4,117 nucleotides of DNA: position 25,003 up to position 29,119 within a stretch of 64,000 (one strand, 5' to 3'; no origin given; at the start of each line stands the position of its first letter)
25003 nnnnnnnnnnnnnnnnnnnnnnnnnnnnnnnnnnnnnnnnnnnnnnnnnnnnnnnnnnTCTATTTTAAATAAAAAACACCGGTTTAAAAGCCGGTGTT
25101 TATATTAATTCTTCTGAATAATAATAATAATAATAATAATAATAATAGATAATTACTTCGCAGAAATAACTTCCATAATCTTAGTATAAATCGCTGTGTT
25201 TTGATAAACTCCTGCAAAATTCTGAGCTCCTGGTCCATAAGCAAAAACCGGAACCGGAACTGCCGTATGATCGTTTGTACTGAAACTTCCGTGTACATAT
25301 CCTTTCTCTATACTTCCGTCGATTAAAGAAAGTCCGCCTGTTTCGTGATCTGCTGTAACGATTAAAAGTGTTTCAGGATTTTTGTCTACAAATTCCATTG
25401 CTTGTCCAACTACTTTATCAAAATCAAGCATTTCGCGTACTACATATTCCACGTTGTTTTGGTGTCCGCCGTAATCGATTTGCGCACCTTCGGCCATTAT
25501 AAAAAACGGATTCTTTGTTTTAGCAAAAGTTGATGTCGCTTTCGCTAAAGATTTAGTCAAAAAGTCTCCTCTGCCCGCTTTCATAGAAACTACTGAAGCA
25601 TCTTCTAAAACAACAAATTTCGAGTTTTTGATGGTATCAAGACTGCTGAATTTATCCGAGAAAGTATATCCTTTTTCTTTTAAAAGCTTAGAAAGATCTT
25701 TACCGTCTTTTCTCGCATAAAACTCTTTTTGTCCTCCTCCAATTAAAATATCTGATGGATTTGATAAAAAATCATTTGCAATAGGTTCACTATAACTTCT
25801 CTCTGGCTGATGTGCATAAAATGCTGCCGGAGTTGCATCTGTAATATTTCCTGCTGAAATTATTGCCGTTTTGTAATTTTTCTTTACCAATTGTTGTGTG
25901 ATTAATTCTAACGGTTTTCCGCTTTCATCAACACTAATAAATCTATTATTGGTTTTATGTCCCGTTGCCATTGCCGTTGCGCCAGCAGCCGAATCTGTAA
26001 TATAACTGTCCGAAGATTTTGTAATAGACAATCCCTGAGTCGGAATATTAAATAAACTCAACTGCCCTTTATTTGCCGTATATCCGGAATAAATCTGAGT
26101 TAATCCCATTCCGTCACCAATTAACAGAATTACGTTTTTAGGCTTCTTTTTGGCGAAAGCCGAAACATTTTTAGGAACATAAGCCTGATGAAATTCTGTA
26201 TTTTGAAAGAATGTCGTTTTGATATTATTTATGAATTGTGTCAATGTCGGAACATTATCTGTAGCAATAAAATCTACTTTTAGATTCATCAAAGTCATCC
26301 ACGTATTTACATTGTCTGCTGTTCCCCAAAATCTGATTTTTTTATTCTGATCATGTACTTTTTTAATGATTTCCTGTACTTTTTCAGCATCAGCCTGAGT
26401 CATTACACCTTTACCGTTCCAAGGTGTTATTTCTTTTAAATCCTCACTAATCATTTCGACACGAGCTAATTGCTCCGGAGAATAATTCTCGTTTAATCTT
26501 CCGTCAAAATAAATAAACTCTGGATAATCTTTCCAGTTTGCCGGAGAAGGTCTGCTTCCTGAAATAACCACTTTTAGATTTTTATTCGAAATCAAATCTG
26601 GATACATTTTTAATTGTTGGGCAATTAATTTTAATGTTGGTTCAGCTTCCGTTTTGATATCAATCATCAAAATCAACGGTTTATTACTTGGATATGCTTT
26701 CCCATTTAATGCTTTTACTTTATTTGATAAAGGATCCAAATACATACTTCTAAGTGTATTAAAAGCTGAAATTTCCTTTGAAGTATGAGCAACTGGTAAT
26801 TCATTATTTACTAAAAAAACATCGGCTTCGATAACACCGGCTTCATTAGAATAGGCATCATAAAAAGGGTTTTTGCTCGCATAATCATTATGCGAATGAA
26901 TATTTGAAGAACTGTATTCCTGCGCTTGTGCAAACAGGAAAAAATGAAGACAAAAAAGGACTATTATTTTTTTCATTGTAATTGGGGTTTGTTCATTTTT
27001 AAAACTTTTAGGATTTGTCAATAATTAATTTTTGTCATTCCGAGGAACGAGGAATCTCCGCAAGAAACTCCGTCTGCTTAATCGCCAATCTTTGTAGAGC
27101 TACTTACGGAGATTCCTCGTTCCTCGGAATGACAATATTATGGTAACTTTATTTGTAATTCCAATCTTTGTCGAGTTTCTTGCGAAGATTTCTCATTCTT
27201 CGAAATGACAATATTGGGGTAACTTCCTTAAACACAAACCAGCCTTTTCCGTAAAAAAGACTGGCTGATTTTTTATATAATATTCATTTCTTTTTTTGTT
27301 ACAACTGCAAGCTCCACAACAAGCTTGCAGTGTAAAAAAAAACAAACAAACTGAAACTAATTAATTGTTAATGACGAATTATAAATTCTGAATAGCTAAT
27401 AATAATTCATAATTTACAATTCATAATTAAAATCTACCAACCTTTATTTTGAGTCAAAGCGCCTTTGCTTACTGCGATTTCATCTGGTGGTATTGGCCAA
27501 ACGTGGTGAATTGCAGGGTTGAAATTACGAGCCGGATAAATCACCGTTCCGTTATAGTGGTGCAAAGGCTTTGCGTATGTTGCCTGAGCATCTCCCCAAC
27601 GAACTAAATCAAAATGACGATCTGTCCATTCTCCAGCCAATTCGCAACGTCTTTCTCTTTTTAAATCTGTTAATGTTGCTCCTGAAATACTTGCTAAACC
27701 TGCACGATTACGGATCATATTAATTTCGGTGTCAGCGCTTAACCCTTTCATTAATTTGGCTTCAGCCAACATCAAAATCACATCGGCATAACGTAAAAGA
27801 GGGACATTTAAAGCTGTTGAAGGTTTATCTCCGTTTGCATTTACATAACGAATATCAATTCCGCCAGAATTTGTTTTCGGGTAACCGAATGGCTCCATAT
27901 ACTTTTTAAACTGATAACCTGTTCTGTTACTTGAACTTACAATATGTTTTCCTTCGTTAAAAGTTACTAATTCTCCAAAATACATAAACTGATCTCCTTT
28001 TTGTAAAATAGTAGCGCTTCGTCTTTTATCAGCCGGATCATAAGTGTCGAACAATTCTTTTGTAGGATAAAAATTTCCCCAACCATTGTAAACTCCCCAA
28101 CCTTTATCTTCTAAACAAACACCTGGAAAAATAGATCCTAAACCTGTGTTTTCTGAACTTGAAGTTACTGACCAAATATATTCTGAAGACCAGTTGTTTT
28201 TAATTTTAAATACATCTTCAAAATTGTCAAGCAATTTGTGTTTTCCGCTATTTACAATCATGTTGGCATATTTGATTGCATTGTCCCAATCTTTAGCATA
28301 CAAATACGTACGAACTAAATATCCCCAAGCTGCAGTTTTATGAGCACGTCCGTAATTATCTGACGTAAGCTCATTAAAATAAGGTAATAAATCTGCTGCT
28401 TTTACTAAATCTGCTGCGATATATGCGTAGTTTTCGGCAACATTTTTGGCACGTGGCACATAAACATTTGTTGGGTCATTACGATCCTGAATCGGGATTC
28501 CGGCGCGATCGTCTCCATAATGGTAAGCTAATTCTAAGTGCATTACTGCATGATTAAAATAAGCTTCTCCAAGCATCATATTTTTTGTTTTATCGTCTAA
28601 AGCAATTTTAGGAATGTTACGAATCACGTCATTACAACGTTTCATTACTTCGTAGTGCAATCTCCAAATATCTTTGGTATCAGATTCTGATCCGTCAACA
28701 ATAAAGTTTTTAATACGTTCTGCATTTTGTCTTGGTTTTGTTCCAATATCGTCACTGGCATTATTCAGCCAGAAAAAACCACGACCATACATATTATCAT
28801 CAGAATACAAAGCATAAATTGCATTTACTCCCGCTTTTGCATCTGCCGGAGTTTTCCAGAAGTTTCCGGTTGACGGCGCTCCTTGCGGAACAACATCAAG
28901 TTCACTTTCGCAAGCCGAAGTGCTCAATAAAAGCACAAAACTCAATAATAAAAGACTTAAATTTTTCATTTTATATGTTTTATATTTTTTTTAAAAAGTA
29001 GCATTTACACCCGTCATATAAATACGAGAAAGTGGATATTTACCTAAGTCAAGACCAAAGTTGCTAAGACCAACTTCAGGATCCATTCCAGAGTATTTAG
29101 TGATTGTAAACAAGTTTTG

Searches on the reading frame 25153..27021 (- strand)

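Call 63: search_protein_families(library=pfam, proteins=[window:25153-27021:-], max_evalue=0.00001)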
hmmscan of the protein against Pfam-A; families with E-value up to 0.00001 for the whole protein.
window:25153-27021:- (622 aa): 2 families
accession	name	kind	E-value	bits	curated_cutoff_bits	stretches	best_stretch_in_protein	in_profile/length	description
PF00245.25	Alk_phosphatase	-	2.4e-57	195.2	24.4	1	295-565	2-321/423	Alkaline phosphatase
PF01676.23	Metalloenzyme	-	2.1e-11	44.3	24.3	1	466-601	109-227/252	Metalloenzyme superfamily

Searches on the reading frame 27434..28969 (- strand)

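Call 63: search_protein_families(library=pfam, proteins=[window:27434-28969:-], max_evalue=0.00001)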
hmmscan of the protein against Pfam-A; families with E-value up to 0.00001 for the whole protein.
window:27434-28969:- (511 aa): 2 families
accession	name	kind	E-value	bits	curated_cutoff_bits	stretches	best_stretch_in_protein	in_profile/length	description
PF07980.17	SusD_RagB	-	1.8e-31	110.3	23.1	1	263-511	2-297/297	SusD family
PF14322.12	SusD-like_3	-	3.5e-16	60.5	27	1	24-223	3-191/191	Starch-binding associating with outer membrane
